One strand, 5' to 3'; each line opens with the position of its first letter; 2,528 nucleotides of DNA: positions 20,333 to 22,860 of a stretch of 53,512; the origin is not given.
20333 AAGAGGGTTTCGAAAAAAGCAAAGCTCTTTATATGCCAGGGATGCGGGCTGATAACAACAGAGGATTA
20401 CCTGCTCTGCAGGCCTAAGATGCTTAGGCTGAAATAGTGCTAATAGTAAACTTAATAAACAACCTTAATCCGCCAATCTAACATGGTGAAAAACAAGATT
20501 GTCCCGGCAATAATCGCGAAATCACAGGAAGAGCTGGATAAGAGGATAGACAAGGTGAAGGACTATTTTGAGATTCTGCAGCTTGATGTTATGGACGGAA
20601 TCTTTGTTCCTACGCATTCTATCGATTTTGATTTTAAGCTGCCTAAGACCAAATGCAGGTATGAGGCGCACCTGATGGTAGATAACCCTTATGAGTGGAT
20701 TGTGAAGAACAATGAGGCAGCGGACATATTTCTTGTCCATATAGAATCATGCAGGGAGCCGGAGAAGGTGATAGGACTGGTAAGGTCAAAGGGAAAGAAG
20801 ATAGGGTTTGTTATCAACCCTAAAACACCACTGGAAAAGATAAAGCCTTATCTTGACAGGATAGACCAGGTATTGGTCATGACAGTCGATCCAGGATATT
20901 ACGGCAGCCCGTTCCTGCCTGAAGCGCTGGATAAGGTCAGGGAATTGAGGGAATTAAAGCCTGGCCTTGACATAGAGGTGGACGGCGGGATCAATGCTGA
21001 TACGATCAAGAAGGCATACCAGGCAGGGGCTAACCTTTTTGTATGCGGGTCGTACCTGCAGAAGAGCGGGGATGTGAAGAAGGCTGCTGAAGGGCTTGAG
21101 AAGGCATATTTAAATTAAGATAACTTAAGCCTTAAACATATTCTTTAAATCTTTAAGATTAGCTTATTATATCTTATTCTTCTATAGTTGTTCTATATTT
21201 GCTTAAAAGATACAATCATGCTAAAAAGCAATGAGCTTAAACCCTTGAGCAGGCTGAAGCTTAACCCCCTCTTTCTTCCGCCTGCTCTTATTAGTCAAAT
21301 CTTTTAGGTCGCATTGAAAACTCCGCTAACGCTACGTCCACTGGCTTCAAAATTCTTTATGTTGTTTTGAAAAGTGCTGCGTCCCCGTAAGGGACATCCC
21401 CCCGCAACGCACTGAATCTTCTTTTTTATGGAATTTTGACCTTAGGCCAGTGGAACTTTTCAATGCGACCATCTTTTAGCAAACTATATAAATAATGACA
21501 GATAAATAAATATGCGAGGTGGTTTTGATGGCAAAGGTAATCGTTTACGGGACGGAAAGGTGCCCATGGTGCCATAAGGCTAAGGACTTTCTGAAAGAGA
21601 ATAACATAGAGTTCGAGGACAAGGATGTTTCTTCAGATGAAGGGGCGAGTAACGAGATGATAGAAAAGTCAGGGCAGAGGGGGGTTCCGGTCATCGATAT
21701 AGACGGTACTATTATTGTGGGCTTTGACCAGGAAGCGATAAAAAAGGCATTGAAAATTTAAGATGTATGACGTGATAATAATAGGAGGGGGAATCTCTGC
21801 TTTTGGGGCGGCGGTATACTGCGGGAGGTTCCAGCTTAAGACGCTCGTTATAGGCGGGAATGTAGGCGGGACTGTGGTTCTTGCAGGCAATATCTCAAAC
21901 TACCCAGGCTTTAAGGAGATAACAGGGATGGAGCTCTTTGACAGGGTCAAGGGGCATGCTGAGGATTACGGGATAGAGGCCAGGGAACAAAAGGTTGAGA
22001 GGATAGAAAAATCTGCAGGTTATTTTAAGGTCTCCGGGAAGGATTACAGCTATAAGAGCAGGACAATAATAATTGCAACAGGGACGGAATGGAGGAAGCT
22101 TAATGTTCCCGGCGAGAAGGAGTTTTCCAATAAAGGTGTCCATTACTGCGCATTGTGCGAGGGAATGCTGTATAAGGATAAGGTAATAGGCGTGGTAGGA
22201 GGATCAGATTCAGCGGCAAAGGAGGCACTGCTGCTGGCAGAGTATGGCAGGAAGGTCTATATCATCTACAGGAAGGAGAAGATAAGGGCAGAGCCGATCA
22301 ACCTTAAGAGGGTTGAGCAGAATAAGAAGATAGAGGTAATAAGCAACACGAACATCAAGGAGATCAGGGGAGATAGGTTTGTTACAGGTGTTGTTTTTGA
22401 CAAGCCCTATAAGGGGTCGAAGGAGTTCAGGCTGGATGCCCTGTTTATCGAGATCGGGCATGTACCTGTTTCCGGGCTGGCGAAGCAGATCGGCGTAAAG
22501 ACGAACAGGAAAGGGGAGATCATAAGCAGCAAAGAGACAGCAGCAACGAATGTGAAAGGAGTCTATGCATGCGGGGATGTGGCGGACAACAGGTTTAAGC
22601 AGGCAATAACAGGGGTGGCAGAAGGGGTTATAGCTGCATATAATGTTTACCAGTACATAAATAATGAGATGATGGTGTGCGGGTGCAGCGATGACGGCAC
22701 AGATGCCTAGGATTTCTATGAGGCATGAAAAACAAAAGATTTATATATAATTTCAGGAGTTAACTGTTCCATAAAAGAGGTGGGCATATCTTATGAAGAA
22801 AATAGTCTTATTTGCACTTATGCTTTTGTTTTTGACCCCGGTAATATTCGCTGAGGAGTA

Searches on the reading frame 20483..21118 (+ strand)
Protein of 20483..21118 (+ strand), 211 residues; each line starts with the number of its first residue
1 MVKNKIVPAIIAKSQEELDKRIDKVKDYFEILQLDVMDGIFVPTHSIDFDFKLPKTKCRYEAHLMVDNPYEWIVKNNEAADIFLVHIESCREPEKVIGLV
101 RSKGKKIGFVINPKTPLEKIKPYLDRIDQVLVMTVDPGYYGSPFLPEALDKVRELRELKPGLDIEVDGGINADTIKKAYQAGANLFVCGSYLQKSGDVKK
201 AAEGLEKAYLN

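Call 69: search_protein_families(library=ncbifam, proteins=[window:20483-21118:+], max_evalue=0.00001)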
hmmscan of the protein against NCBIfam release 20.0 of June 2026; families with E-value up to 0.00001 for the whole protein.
window:20483-21118:+ (211 aa): 7 families
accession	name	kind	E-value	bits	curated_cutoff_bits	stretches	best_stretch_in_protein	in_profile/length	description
NF004076.0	PRK05581.1-4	subfamily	6.2e-52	176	165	1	3-206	4-216/221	ribulose-phosphate 3-epimerase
TIGR01163.1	rpe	equivalog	4e-46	157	212.6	1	5-204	1-209/211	ribulose-phosphate 3-epimerase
NF007266.0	PRK09722.1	equivalog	9.1e-41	139.8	271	1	4-205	3-215/230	D-allulose 6-phosphate 3-epimerase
NF005944.0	PRK08005.1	equivalog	1.9e-19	69.8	376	1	31-197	29-199/210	ribulose-phosphate 3 epimerase family protein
NF005986.0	PRK08091.1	equivalog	1.1e-15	58.2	264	1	15-201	24-219/229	ribulose-phosphate 3-epimerase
TIGR03128.2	RuMP_HxlA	equivalog_domain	4.2e-06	26.6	200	1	149-207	145-203/205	3-hexulose-6-phosphate synthase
NF005442.0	PRK07028.1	equivalog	6.3e-06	25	593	1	152-208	154-209/430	bifunctional hexulose-6-phosphate synthase/ribonuclease regulator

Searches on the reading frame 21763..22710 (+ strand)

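Call 20: search_protein_families(library=pfam, proteins=[window:21763-22710:+], max_evalue=0.001)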
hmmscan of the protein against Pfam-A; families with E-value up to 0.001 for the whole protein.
window:21763-22710:+ (315 aa): 4 families
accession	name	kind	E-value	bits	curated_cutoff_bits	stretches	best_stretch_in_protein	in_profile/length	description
PF07992.20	Pyr_redox_2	-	8.2e-42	144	26.1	1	2-288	1-291/291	Pyridine nucleotide-disulphide oxidoreductase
PF13738.12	Pyr_redox_3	-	5.8e-25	88.6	30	1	54-271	79-305/305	Pyridine nucleotide-disulphide oxidoreductase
PF00070.33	Pyr_redox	-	1.7e-09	38.5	22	1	142-212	2-79/82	Pyridine nucleotide-disulphide oxidoreductase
PF00890.30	FAD_binding_2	-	6.7e-06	26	20.4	0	242-279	370-404/414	FAD binding domain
